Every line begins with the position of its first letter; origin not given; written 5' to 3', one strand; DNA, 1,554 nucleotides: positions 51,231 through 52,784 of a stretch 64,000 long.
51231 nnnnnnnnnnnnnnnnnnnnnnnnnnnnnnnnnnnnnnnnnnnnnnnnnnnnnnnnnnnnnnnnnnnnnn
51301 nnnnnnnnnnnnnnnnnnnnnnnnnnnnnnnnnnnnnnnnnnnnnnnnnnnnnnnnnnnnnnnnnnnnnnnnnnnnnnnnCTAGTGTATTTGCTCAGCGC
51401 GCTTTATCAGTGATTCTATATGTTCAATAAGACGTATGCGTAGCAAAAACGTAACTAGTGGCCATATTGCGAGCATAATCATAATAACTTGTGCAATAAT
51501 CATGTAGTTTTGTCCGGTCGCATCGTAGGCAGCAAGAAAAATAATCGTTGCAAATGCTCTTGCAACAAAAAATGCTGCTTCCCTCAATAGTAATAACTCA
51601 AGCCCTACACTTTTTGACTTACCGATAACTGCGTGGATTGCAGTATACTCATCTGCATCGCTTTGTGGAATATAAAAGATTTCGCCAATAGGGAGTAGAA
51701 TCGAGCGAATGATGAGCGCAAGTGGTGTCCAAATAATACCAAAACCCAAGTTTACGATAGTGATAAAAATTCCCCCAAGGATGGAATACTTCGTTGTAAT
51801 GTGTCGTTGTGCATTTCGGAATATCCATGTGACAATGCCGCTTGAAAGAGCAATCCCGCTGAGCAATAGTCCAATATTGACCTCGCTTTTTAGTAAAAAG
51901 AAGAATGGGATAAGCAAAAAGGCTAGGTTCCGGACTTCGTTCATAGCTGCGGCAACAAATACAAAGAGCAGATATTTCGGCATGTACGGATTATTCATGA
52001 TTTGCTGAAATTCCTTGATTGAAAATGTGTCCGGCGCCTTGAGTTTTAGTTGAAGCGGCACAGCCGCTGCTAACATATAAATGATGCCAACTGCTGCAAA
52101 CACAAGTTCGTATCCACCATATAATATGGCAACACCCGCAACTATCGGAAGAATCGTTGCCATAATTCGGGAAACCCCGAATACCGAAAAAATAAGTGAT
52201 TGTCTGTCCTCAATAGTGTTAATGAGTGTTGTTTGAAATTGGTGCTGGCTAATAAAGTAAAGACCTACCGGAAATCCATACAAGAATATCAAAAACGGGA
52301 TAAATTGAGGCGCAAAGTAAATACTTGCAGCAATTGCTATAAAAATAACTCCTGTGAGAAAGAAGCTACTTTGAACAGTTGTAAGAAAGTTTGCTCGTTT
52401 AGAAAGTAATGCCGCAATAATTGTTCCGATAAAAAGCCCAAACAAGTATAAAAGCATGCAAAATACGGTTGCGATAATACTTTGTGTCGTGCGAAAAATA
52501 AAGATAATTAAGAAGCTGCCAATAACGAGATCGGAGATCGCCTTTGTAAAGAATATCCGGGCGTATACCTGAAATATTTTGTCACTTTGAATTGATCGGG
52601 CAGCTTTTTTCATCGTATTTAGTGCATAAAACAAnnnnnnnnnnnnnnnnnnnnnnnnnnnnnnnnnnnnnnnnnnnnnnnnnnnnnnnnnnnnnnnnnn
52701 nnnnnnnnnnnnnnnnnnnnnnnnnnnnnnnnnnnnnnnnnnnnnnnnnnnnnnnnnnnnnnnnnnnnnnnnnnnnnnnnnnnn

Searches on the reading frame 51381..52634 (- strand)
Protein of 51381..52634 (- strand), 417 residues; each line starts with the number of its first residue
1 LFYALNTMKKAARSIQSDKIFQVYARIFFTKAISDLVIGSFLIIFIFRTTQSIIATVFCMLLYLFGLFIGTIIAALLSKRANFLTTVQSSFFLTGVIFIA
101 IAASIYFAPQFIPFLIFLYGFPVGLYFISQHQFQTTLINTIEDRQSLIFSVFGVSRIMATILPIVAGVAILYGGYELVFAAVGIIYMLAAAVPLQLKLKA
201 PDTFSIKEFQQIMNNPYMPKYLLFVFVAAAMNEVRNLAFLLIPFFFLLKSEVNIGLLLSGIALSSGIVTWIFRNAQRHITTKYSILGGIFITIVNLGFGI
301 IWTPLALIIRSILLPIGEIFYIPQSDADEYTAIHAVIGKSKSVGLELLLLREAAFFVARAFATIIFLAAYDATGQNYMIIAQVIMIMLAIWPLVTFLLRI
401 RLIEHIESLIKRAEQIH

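Call 20: search_protein_families(library=pfam, proteins=[window:51381-52634:-], max_evalue=0.001)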
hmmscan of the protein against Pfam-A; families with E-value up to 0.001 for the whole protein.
window:51381-52634:- (417 aa): 0 families

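Call 81: search_protein_families(library=pfam, proteins=[window:51381-52634:-], max_evalue=5)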
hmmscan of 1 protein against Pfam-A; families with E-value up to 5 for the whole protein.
window:51381-52634:- (417 aa): 1 family
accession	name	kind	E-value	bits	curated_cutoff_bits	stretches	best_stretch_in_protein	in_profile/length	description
PF07690.21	MFS_1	-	0.063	12.6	33.4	1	37-317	14-307/347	Major Facilitator Superfamily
